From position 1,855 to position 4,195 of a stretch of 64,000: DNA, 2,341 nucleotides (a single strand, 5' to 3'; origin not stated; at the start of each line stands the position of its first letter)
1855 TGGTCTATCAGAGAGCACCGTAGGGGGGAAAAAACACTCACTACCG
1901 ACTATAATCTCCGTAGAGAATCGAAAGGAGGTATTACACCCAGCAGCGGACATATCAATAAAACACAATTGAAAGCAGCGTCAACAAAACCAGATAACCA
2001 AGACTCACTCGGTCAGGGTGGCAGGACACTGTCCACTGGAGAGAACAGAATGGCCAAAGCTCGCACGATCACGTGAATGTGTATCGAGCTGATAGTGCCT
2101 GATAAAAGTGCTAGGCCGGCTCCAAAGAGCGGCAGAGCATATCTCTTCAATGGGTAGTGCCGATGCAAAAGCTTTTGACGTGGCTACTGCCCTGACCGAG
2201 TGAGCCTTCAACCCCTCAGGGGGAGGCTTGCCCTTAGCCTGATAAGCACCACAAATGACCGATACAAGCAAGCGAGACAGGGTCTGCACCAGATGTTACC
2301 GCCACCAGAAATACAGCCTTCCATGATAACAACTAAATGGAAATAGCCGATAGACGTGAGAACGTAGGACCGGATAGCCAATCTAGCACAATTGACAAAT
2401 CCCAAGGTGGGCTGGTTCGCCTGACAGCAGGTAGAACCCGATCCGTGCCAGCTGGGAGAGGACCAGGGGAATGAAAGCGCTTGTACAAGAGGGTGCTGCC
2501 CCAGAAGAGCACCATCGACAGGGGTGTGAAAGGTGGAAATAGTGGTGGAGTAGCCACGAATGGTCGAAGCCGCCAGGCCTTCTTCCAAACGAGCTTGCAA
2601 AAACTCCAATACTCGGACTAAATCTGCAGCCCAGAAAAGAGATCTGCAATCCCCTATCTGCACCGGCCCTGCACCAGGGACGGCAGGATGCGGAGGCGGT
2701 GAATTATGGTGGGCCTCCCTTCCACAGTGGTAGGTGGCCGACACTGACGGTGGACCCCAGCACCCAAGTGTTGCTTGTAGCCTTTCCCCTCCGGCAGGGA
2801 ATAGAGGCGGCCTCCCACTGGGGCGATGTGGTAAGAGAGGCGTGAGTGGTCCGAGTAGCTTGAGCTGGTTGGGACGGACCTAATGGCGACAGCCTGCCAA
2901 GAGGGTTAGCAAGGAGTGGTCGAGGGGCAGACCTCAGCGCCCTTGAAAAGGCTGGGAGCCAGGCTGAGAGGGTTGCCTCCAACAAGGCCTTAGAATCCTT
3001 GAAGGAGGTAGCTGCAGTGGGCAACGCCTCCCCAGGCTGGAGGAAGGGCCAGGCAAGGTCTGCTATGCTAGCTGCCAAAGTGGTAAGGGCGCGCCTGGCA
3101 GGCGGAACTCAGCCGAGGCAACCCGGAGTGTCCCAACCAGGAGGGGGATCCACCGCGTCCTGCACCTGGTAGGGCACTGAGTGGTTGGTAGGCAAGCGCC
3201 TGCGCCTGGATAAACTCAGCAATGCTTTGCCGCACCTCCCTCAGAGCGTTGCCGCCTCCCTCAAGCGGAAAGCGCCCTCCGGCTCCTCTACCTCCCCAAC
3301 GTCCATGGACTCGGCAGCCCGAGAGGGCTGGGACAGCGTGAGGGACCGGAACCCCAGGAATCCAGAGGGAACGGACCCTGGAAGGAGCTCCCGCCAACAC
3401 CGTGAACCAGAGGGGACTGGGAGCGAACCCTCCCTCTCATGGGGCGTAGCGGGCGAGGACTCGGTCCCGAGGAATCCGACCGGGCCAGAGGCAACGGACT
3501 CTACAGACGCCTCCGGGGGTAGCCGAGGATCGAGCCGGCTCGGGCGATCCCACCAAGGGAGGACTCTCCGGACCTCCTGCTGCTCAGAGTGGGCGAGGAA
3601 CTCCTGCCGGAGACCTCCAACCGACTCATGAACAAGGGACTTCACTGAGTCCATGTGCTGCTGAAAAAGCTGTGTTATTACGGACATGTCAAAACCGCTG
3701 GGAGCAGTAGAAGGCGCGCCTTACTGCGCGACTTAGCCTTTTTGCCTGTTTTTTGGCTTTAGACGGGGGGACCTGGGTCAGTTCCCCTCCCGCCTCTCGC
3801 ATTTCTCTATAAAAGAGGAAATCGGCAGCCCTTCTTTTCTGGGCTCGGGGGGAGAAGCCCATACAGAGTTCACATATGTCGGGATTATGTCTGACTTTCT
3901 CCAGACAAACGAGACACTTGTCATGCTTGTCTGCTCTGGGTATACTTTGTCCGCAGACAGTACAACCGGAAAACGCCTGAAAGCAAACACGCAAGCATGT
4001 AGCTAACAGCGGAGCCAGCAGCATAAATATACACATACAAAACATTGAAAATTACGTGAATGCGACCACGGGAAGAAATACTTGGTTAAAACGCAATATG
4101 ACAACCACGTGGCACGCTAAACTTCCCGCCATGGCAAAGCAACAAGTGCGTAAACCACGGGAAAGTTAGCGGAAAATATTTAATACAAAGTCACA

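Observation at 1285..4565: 3.3-kb element with 340-bp perfect ITRs encoding a tyrosine recombinase but no reverse transcriptase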

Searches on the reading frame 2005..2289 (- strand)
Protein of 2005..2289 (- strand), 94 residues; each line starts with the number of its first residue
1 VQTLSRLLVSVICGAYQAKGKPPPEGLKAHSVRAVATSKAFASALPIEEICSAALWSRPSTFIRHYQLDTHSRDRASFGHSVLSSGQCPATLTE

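Call 7: search_protein_families(library=pfam, proteins=[window:2005-2289:-], max_evalue=1)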
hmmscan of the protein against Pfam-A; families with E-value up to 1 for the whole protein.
window:2005-2289:- (94 aa): 0 families

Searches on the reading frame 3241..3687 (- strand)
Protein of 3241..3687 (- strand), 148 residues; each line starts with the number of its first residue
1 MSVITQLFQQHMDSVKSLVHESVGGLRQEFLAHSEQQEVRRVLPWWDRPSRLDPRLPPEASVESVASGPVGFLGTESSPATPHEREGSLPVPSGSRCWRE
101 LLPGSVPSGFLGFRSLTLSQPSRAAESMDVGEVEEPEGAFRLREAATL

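Call 7: search_protein_families(library=pfam, proteins=[window:3241-3687:-], max_evalue=1)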
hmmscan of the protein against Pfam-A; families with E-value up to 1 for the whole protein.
window:3241-3687:- (148 aa): 0 families

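Call 35: find_encoding_contigs(protein=window:3241-3687:-, flank=10000)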
Protein window:3241-3687:- (148 aa): no gene with exactly this product is on record in the collection.

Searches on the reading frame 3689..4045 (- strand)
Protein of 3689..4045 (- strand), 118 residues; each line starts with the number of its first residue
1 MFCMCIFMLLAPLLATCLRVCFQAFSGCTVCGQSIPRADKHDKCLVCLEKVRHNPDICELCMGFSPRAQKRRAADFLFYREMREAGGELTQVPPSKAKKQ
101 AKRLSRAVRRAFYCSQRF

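Call 7: search_protein_families(library=pfam, proteins=[window:3689-4045:-], max_evalue=1)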
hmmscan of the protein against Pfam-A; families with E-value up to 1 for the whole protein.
window:3689-4045:- (118 aa): 2 families
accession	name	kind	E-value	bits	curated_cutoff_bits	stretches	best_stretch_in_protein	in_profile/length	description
PF12773.13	DZR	-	0.15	12.7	27.3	1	17-61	4-44/45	Double zinc ribbon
PF18912.6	DZR_2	-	0.34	11.2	27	0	28-61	10-42/56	Double zinc ribbon domain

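Call 36: find_encoding_contigs(protein=window:3689-4045:-, flank=10000)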
Protein window:3689-4045:- (118 aa): no gene with exactly this product is on record in the collection.
